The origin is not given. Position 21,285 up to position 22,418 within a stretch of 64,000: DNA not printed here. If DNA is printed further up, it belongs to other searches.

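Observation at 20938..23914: Four-gene cluster: Cys-rich protein, compact radical SAM enzyme, XRE regulator with TM, membrane protein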

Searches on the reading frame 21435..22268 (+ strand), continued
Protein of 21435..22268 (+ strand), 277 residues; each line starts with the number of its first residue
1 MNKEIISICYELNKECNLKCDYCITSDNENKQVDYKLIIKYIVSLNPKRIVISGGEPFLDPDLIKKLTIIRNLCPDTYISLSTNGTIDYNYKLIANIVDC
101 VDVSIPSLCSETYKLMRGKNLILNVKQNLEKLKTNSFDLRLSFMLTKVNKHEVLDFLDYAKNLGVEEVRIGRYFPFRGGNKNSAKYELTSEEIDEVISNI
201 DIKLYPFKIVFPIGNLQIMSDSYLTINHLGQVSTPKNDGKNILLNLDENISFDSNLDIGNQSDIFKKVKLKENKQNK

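Call 39: search_protein_families(library=ncbifam, proteins=[P0041, P0045, P0046, P0047, P0048, P0049, P0051, P0053, P0055, P0059], max_evalue=0.00001)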
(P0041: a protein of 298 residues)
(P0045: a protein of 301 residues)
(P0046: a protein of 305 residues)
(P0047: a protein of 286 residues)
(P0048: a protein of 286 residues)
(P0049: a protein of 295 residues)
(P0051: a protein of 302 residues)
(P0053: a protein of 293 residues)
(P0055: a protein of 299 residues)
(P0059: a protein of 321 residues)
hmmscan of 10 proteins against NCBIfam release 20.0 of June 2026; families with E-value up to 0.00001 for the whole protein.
P0041 (298 aa): 42 families (the best 25 are shown)
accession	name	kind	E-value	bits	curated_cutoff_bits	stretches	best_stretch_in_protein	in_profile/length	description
NF038283.1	viperin_w_prok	equivalog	3.1e-17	62.7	180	1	28-267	3-259/281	viperin family antiviral radical SAM protein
TIGR04054.1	rSAM_NirJ1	equivalog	3.2e-17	62.2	650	1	22-195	32-209/387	putative heme d1 biosynthesis radical SAM protein NirJ1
NF045574.1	sacti_mat_StsB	exception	1.4e-15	57.1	625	1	28-195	97-268/466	StsB family radical SAM/SPASM domain sactipeptide maturase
TIGR04546.1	rSAM_ahbC_deAc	equivalog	4.4e-15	55.4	650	1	25-195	38-212/390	12,18-didecarboxysiroheme deacetylase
TIGR03962.1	mycofact_rSAM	equivalog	4.6e-15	55.6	265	1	25-193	10-182/339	mycofactocin radical SAM maturase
TIGR04317.1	W_rSAM_matur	equivalog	1.4e-14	54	380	1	33-211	10-199/349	tungsten cofactor oxidoreductase radical SAM maturase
TIGR04545.1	rSAM_ahbD_hemeb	equivalog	2.7e-14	53.4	500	1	30-198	3-177/339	heme b synthase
NF049973.1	radical_Rv1681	equivalog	7.6e-14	51.4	380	1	34-189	79-240/326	Rv1681 family radical SAM protein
TIGR04347.1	pseudo_SAM_Halo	equivalog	8.2e-14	51.7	525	1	25-196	37-212/390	TIGR04347 family pseudo-SAM/SPASM protein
NF001199.0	PRK00164.2-1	equivalog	8.8e-14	51.3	231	1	32-186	17-178/308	GTP 3',8-cyclase MoaA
TIGR02668.1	moaA_archaeal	equivalog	9.3e-14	51.1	325.25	1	31-195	14-185/303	GTP 3',8-cyclase MoaA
TIGR04051.1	rSAM_NirJ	equivalog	1.4e-13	50.6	515.45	1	36-196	11-176/354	heme d1 biosynthesis radical SAM protein NirJ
NF050035.1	rSAM_WgK_link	exception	1.5e-13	50.5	650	1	27-177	9-165/367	radical SAM/SPASM peptide maturase WgkB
TIGR04250.1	SCM_rSAM_ScmE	equivalog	4e-13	49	400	1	28-180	4-162/358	SynChlorMet cassette radical SAM/SPASM protein ScmE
TIGR02495.1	NrdG2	equivalog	4.8e-13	48.9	131.15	1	35-170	24-165/193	anaerobic ribonucleoside-triphosphate reductase activating protein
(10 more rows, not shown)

P0045 (301 aa): 41 families (the best 25 are shown)
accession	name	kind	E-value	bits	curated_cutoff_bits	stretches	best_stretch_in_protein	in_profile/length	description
NF050035.1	rSAM_WgK_link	exception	2.8e-18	66.1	650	1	29-235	5-219/367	radical SAM/SPASM peptide maturase WgkB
NF001199.0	PRK00164.2-1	equivalog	8.5e-18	64.5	231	1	37-204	16-189/308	GTP 3',8-cyclase MoaA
TIGR02668.1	moaA_archaeal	equivalog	7.8e-17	61.2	325.25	1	37-221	14-207/303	GTP 3',8-cyclase MoaA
NF038283.1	viperin_w_prok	equivalog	1.9e-16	60.1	180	1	37-263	6-244/281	viperin family antiviral radical SAM protein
TIGR04317.1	W_rSAM_matur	equivalog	5.1e-16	58.7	380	1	37-261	8-252/349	tungsten cofactor oxidoreductase radical SAM maturase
TIGR04054.1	rSAM_NirJ1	equivalog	6e-16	58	650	1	38-208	41-216/387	putative heme d1 biosynthesis radical SAM protein NirJ1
TIGR02493.1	PFLA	equivalog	1.5e-14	53.9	231.75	1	42-191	24-184/235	pyruvate formate-lyase-activating protein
TIGR03961.1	rSAM_PTO1314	hypoth_equivalog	2e-14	53.6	306.05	1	25-224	15-213/332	PTO1314 family radical SAM protein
NF049973.1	radical_Rv1681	equivalog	2.5e-14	53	380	1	39-196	78-240/326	Rv1681 family radical SAM protein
TIGR04546.1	rSAM_ahbC_deAc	equivalog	1.6e-13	50.2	650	1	38-200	44-210/390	12,18-didecarboxysiroheme deacetylase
TIGR02666.1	moaA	equivalog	2.3e-13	49.8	284.05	1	39-195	16-185/336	GTP 3',8-cyclase MoaA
TIGR03962.1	mycofact_rSAM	equivalog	3e-13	49.7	265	1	30-192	9-175/339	mycofactocin radical SAM maturase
TIGR02495.1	NrdG2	equivalog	1.7e-12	47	131.15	1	42-194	25-184/193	anaerobic ribonucleoside-triphosphate reductase activating protein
TIGR04082.1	rSAM_for_selen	equivalog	2.4e-12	46.4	350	1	33-200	199-366/516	thio(seleno)oxazole modification radical SAM maturase SbtM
TIGR04051.1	rSAM_NirJ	equivalog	3.4e-12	46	515.45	1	42-200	11-173/354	heme d1 biosynthesis radical SAM protein NirJ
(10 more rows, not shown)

P0046 (305 aa): 37 families (the best 25 are shown)
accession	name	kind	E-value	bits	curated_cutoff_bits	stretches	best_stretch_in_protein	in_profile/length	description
TIGR04054.1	rSAM_NirJ1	equivalog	4.3e-16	58.5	650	1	36-210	38-216/387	putative heme d1 biosynthesis radical SAM protein NirJ1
NF001199.0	PRK00164.2-1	equivalog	2.5e-15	56.4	231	1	36-193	14-177/308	GTP 3',8-cyclase MoaA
NF038283.1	viperin_w_prok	equivalog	6.4e-15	55.1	180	1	35-261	3-244/281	viperin family antiviral radical SAM protein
TIGR02668.1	moaA_archaeal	equivalog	1.3e-14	53.9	325.25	1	39-200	15-182/303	GTP 3',8-cyclase MoaA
NF050035.1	rSAM_WgK_link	exception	1.6e-14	53.7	650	1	30-208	5-188/367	radical SAM/SPASM peptide maturase WgkB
TIGR04051.1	rSAM_NirJ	equivalog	4e-14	52.4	515.45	1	43-212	11-184/354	heme d1 biosynthesis radical SAM protein NirJ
TIGR03962.1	mycofact_rSAM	equivalog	4.7e-14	52.3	265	1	31-213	9-195/339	mycofactocin radical SAM maturase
NF049973.1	radical_Rv1681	equivalog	1.3e-13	50.6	380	1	36-197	74-240/326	Rv1681 family radical SAM protein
TIGR02666.1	moaA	equivalog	8.1e-13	48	284.05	1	42-210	18-198/336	GTP 3',8-cyclase MoaA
TIGR04317.1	W_rSAM_matur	equivalog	1.4e-12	47.4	380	1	37-204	7-184/349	tungsten cofactor oxidoreductase radical SAM maturase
NF045574.1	sacti_mat_StsB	exception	1.7e-12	47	625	1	29-210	90-275/466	StsB family radical SAM/SPASM domain sactipeptide maturase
TIGR03977.1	rSAM_pair_HxsC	equivalog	2.5e-12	46.3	267.9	1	41-191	32-190/292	His-Xaa-Ser system radical SAM maturase HxsC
TIGR04038.1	tatD_link_rSAM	subfamily_domain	2.8e-12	46.8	129.7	1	38-174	12-164/192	TatD family nuclease-associated radical SAM protein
TIGR04546.1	rSAM_ahbC_deAc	equivalog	3.4e-12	45.8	650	1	38-210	43-219/390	12,18-didecarboxysiroheme deacetylase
TIGR02493.1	PFLA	equivalog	1.5e-11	44.1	231.75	1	44-190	25-182/235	pyruvate formate-lyase-activating protein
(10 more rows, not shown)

P0047 (286 aa): 31 families (the best 25 are shown)
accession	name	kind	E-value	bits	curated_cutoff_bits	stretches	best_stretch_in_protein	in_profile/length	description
NF038283.1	viperin_w_prok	equivalog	2.1e-17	63.2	180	1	22-129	2-121/281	viperin family antiviral radical SAM protein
NF045574.1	sacti_mat_StsB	exception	4.8e-17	61.9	625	1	12-188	85-267/466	StsB family radical SAM/SPASM domain sactipeptide maturase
TIGR02668.1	moaA_archaeal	equivalog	1.1e-14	54.1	325.25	1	24-197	12-192/303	GTP 3',8-cyclase MoaA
NF001199.0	PRK00164.2-1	equivalog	9.8e-14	51.2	231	1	23-179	13-177/308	GTP 3',8-cyclase MoaA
NF049973.1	radical_Rv1681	equivalog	4.8e-13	48.8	380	1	27-183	77-240/326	Rv1681 family radical SAM protein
TIGR04546.1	rSAM_ahbC_deAc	equivalog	3e-12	46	650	1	20-179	38-202/390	12,18-didecarboxysiroheme deacetylase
TIGR04347.1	pseudo_SAM_Halo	equivalog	7.6e-12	45.2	525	1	24-188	40-210/390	TIGR04347 family pseudo-SAM/SPASM protein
TIGR03962.1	mycofact_rSAM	equivalog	3.9e-11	42.7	265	1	19-181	9-177/339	mycofactocin radical SAM maturase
TIGR03961.1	rSAM_PTO1314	hypoth_equivalog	6.8e-11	42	306.05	1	11-192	12-194/332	PTO1314 family radical SAM protein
TIGR02666.1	moaA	equivalog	7.1e-11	41.7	284.05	1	30-217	18-217/336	GTP 3',8-cyclase MoaA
TIGR03470.1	HpnH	equivalog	1e-10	41.1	225.05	1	13-188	19-198/318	adenosyl-hopene transferase HpnH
TIGR04054.1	rSAM_NirJ1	equivalog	1.2e-10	40.5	650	1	20-171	34-191/387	putative heme d1 biosynthesis radical SAM protein NirJ1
NF050035.1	rSAM_WgK_link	exception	1.4e-10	40.8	650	1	17-170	4-164/367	radical SAM/SPASM peptide maturase WgkB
TIGR04250.1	SCM_rSAM_ScmE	equivalog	2.1e-09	36.7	400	1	21-171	2-159/358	SynChlorMet cassette radical SAM/SPASM protein ScmE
TIGR04051.1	rSAM_NirJ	equivalog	2.2e-09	36.7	515.45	1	30-171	10-157/354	heme d1 biosynthesis radical SAM protein NirJ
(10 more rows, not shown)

P0048 (286 aa): 45 families (the best 25 are shown)
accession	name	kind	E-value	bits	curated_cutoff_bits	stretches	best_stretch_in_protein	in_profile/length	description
TIGR04317.1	W_rSAM_matur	equivalog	4.5e-18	65.5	380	1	31-215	8-200/349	tungsten cofactor oxidoreductase radical SAM maturase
TIGR04051.1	rSAM_NirJ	equivalog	2.7e-17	62.8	515.45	1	36-197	11-174/354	heme d1 biosynthesis radical SAM protein NirJ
NF038283.1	viperin_w_prok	equivalog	3.5e-17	62.5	180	1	31-254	6-246/281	viperin family antiviral radical SAM protein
NF050035.1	rSAM_WgK_link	exception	1e-16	60.9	650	1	31-194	13-179/367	radical SAM/SPASM peptide maturase WgkB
TIGR03962.1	mycofact_rSAM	equivalog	1.3e-16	60.7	265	1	30-191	15-178/339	mycofactocin radical SAM maturase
TIGR04054.1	rSAM_NirJ1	equivalog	2.1e-16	59.5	650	1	34-194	43-205/387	putative heme d1 biosynthesis radical SAM protein NirJ1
NF001199.0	PRK00164.2-1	equivalog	3.7e-16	59.1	231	1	31-198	16-186/308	GTP 3',8-cyclase MoaA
TIGR02668.1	moaA_archaeal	equivalog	4.1e-16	58.8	325.25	1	31-243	14-230/303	GTP 3',8-cyclase MoaA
TIGR02666.1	moaA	equivalog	2.3e-15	56.4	284.05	1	36-203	19-196/336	GTP 3',8-cyclase MoaA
TIGR04545.1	rSAM_ahbD_hemeb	equivalog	3.5e-15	56.3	500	1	33-192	6-168/339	heme b synthase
TIGR03961.1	rSAM_PTO1314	hypoth_equivalog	9e-15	54.8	306.05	1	32-200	28-193/332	PTO1314 family radical SAM protein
NF045574.1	sacti_mat_StsB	exception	2.2e-14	53.2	625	1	32-197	101-267/466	StsB family radical SAM/SPASM domain sactipeptide maturase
NF049973.1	radical_Rv1681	equivalog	3.6e-14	52.4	380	1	33-192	78-240/326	Rv1681 family radical SAM protein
TIGR04546.1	rSAM_ahbC_deAc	equivalog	5.4e-14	51.8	650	1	34-195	46-209/390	12,18-didecarboxysiroheme deacetylase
TIGR03470.1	HpnH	equivalog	9e-14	51.2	225.05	1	34-211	35-212/318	adenosyl-hopene transferase HpnH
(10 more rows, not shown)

P0049 (295 aa): 42 families (the best 25 are shown)
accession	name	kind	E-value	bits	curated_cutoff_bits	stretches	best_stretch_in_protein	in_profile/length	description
NF038283.1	viperin_w_prok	equivalog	1.3e-20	73.7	180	1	36-256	6-243/281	viperin family antiviral radical SAM protein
NF050035.1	rSAM_WgK_link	exception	8.9e-17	61.1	650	1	36-198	13-182/367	radical SAM/SPASM peptide maturase WgkB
TIGR03961.1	rSAM_PTO1314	hypoth_equivalog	1e-15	57.9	306.05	1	38-212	29-204/332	PTO1314 family radical SAM protein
TIGR04082.1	rSAM_for_selen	equivalog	3.2e-15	55.9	350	1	12-199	179-373/516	thio(seleno)oxazole modification radical SAM maturase SbtM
TIGR04546.1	rSAM_ahbC_deAc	equivalog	4.3e-15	55.4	650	1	37-200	44-213/390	12,18-didecarboxysiroheme deacetylase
TIGR02668.1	moaA_archaeal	equivalog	6.6e-15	54.9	325.25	1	31-189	9-175/303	GTP 3',8-cyclase MoaA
NF001199.0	PRK00164.2-1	equivalog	1.5e-14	53.8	231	1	31-181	11-169/308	GTP 3',8-cyclase MoaA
TIGR04054.1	rSAM_NirJ1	equivalog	2e-14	53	650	1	6-200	9-210/387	putative heme d1 biosynthesis radical SAM protein NirJ1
TIGR02493.1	PFLA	equivalog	7.7e-14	51.6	231.75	1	41-191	24-187/235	pyruvate formate-lyase-activating protein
NF049973.1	radical_Rv1681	equivalog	8.6e-14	51.2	380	1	34-193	74-240/326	Rv1681 family radical SAM protein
TIGR04317.1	W_rSAM_matur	equivalog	1.1e-13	51.1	380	1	32-199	4-183/349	tungsten cofactor oxidoreductase radical SAM maturase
NF045574.1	sacti_mat_StsB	exception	7.7e-13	48.1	625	1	23-199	87-268/466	StsB family radical SAM/SPASM domain sactipeptide maturase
TIGR02495.1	NrdG2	equivalog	1.7e-12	47.1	131.15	1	42-180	26-173/193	anaerobic ribonucleoside-triphosphate reductase activating protein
TIGR02666.1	moaA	equivalog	2.2e-12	46.6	284.05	1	32-193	10-186/336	GTP 3',8-cyclase MoaA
TIGR04250.1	SCM_rSAM_ScmE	equivalog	8e-12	44.7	400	1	33-192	4-171/358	SynChlorMet cassette radical SAM/SPASM protein ScmE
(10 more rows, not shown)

P0051 (302 aa): 40 families (the best 25 are shown)
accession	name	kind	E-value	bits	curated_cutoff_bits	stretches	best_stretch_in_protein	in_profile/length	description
TIGR04317.1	W_rSAM_matur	equivalog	3.3e-21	75.8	380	1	34-205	6-185/349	tungsten cofactor oxidoreductase radical SAM maturase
NF050035.1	rSAM_WgK_link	exception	3.5e-21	75.6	650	1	29-267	6-248/367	radical SAM/SPASM peptide maturase WgkB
TIGR03962.1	mycofact_rSAM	equivalog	3.5e-17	62.6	265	1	30-212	10-193/339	mycofactocin radical SAM maturase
NF045574.1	sacti_mat_StsB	exception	1.4e-16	60.4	625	1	34-214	98-279/466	StsB family radical SAM/SPASM domain sactipeptide maturase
NF001199.0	PRK00164.2-1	equivalog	8.6e-16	57.9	231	1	33-195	13-179/308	GTP 3',8-cyclase MoaA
TIGR02668.1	moaA_archaeal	equivalog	1.7e-15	56.8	325.25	1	34-214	12-197/303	GTP 3',8-cyclase MoaA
TIGR04051.1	rSAM_NirJ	equivalog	3.9e-15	55.7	515.45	1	37-213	7-185/354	heme d1 biosynthesis radical SAM protein NirJ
TIGR02666.1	moaA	equivalog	1.5e-13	50.5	284.05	1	36-197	14-186/336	GTP 3',8-cyclase MoaA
TIGR04054.1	rSAM_NirJ1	equivalog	2.5e-13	49.4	650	1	34-219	38-225/387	putative heme d1 biosynthesis radical SAM protein NirJ1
TIGR04251.1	SCM_rSAM_ScmF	equivalog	6e-13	48.9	400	1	34-212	6-190/353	SynChlorMet cassette radical SAM/SPASM protein ScmF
TIGR02109.1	PQQ_syn_pqqE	equivalog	6.4e-13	48.4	381.35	1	29-237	4-215/358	pyrroloquinoline quinone biosynthesis protein PqqE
NF038283.1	viperin_w_prok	equivalog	8.4e-13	48.1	180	1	33-272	3-249/281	viperin family antiviral radical SAM protein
TIGR04546.1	rSAM_ahbC_deAc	equivalog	1.4e-12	47.2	650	1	35-243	42-252/390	12,18-didecarboxysiroheme deacetylase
TIGR04545.1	rSAM_ahbD_hemeb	equivalog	2.7e-12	46.8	500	1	35-236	3-206/339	heme b synthase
TIGR04133.1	rSAM_w_lipo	hypoth_equivalog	3.8e-11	42.5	425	1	34-236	26-233/350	TIGR04133 family radical SAM/SPASM protein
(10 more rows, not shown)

P0053 (293 aa): 40 families (the best 25 are shown)
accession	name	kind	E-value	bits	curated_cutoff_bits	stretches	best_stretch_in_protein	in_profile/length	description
NF038283.1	viperin_w_prok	equivalog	2.6e-19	69.4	180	1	33-281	4-269/281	viperin family antiviral radical SAM protein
TIGR04317.1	W_rSAM_matur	equivalog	3.1e-17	62.7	380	1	37-209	10-189/349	tungsten cofactor oxidoreductase radical SAM maturase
TIGR02668.1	moaA_archaeal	equivalog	1.8e-16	60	325.25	1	37-199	16-182/303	GTP 3',8-cyclase MoaA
TIGR02666.1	moaA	equivalog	3.3e-15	55.9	284.05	1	40-210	19-200/336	GTP 3',8-cyclase MoaA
NF050035.1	rSAM_WgK_link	exception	3.4e-15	55.9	650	1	37-198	15-179/367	radical SAM/SPASM peptide maturase WgkB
NF049973.1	radical_Rv1681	equivalog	1.4e-14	53.8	380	1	38-197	79-241/326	Rv1681 family radical SAM protein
NF001199.0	PRK00164.2-1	equivalog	1.9e-14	53.5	231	1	37-192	18-177/308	GTP 3',8-cyclase MoaA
TIGR03470.1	HpnH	equivalog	3.8e-14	52.4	225.05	1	39-207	36-204/318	adenosyl-hopene transferase HpnH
TIGR04054.1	rSAM_NirJ1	equivalog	5.8e-14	51.5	650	1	34-198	39-205/387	putative heme d1 biosynthesis radical SAM protein NirJ1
TIGR04051.1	rSAM_NirJ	equivalog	7.7e-14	51.4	515.45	1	40-201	11-174/354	heme d1 biosynthesis radical SAM protein NirJ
NF045574.1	sacti_mat_StsB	exception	2.2e-13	49.9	625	1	29-201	94-267/466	StsB family radical SAM/SPASM domain sactipeptide maturase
TIGR03977.1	rSAM_pair_HxsC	equivalog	3.7e-13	49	267.9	1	21-191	20-191/292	His-Xaa-Ser system radical SAM maturase HxsC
TIGR02495.1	NrdG2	equivalog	3e-12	46.3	131.15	1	40-146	25-132/193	anaerobic ribonucleoside-triphosphate reductase activating protein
TIGR03962.1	mycofact_rSAM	equivalog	4.8e-12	45.7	265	1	34-196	15-179/339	mycofactocin radical SAM maturase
TIGR04251.1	SCM_rSAM_ScmF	equivalog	6.7e-11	42.2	400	1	33-201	6-180/353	SynChlorMet cassette radical SAM/SPASM protein ScmF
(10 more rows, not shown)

P0055 (299 aa): 33 families (the best 25 are shown)
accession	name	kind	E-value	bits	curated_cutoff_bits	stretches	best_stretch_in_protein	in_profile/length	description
NF038283.1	viperin_w_prok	equivalog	2.2e-17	63.2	180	1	38-146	6-123/281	viperin family antiviral radical SAM protein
TIGR02668.1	moaA_archaeal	equivalog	3.3e-15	55.9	325.25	1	38-164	14-143/303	GTP 3',8-cyclase MoaA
NF001199.0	PRK00164.2-1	equivalog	8e-15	54.8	231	1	36-165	14-146/308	GTP 3',8-cyclase MoaA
TIGR02495.1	NrdG2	equivalog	1.8e-13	50.3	131.15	1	44-139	26-123/193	anaerobic ribonucleoside-triphosphate reductase activating protein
TIGR04317.1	W_rSAM_matur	equivalog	2.5e-13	49.9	380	1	38-171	8-143/349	tungsten cofactor oxidoreductase radical SAM maturase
TIGR02666.1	moaA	equivalog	1.2e-11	44.2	284.05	1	42-176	18-163/336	GTP 3',8-cyclase MoaA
NF045646.2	rSAM_Se_TrsS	equivalog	2.3e-11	42.9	490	1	37-164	89-222/441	radical SAM (seleno)protein TrsS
TIGR04051.1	rSAM_NirJ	equivalog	4.6e-11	42.3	515.45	1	43-205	11-176/354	heme d1 biosynthesis radical SAM protein NirJ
TIGR04167.1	rSAM_SeCys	equivalog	4.8e-11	42.4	300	1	38-164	12-143/303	arsenosugar biosynthesis radical SAM (seleno)protein ArsS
TIGR04084.1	rSAM_AF0577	subfamily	2.3e-10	40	225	1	43-189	6-146/347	TIGR04084 family radical SAM/SPASM domain-containing protein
TIGR03962.1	mycofact_rSAM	equivalog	3.7e-10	39.5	265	1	38-197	16-178/339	mycofactocin radical SAM maturase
NF045702.1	rSAM_GDGT_ether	equivalog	3.8e-10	39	450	1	38-131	90-190/486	tetraether lipid synthase Tes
TIGR03963.1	rSAM_QueE_Clost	equivalog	5.4e-10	39.3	260.1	1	42-190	27-178/219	putative 7-carboxy-7-deazaguanine synthase QueE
NF050035.1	rSAM_WgK_link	exception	1.6e-09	37.2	650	1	39-228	14-202/367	radical SAM/SPASM peptide maturase WgkB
TIGR03470.1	HpnH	equivalog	3.7e-09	36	225.05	1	39-202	33-197/318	adenosyl-hopene transferase HpnH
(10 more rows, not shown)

P0059 (321 aa): 33 families (the best 25 are shown)
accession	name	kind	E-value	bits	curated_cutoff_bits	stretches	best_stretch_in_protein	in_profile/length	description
NF045574.1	sacti_mat_StsB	exception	5.9e-21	74.8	625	1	25-242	73-288/466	StsB family radical SAM/SPASM domain sactipeptide maturase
NF050035.1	rSAM_WgK_link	exception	1.4e-16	60.4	650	1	50-264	6-228/367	radical SAM/SPASM peptide maturase WgkB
TIGR04054.1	rSAM_NirJ1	equivalog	1.6e-16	60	650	1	55-244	38-234/387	putative heme d1 biosynthesis radical SAM protein NirJ1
TIGR04546.1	rSAM_ahbC_deAc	equivalog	6.2e-16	58.2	650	1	55-236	41-226/390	12,18-didecarboxysiroheme deacetylase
TIGR04051.1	rSAM_NirJ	equivalog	3.3e-15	55.9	515.45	1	58-239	7-192/354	heme d1 biosynthesis radical SAM protein NirJ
TIGR02668.1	moaA_archaeal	equivalog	6.3e-14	51.7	325.25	1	55-253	12-210/303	GTP 3',8-cyclase MoaA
TIGR04317.1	W_rSAM_matur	equivalog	1.4e-13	50.8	380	1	54-226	5-187/349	tungsten cofactor oxidoreductase radical SAM maturase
TIGR04053.2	TIGR04053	equivalog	1.8e-13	50.5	395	1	50-249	5-213/366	TIGR04053 family radical SAM/SPASM domain-containing protein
TIGR02666.1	moaA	equivalog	1.8e-13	50.2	284.05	1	57-250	14-220/336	GTP 3',8-cyclase MoaA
TIGR04545.1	rSAM_ahbD_hemeb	equivalog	2.2e-13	50.4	500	1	56-230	3-182/339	heme b synthase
TIGR04347.1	pseudo_SAM_Halo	equivalog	6.9e-13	48.6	525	1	51-233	37-222/390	TIGR04347 family pseudo-SAM/SPASM protein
NF001199.0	PRK00164.2-1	equivalog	1.1e-12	47.7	231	1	54-213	13-178/308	GTP 3',8-cyclase MoaA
TIGR02109.1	PQQ_syn_pqqE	equivalog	4.2e-12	45.7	381.35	1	50-250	4-209/358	pyrroloquinoline quinone biosynthesis protein PqqE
TIGR03962.1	mycofact_rSAM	equivalog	2.7e-10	39.9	265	1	50-220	9-182/339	mycofactocin radical SAM maturase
NF038283.1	viperin_w_prok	equivalog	3.1e-10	39.7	180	1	54-229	3-194/281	viperin family antiviral radical SAM protein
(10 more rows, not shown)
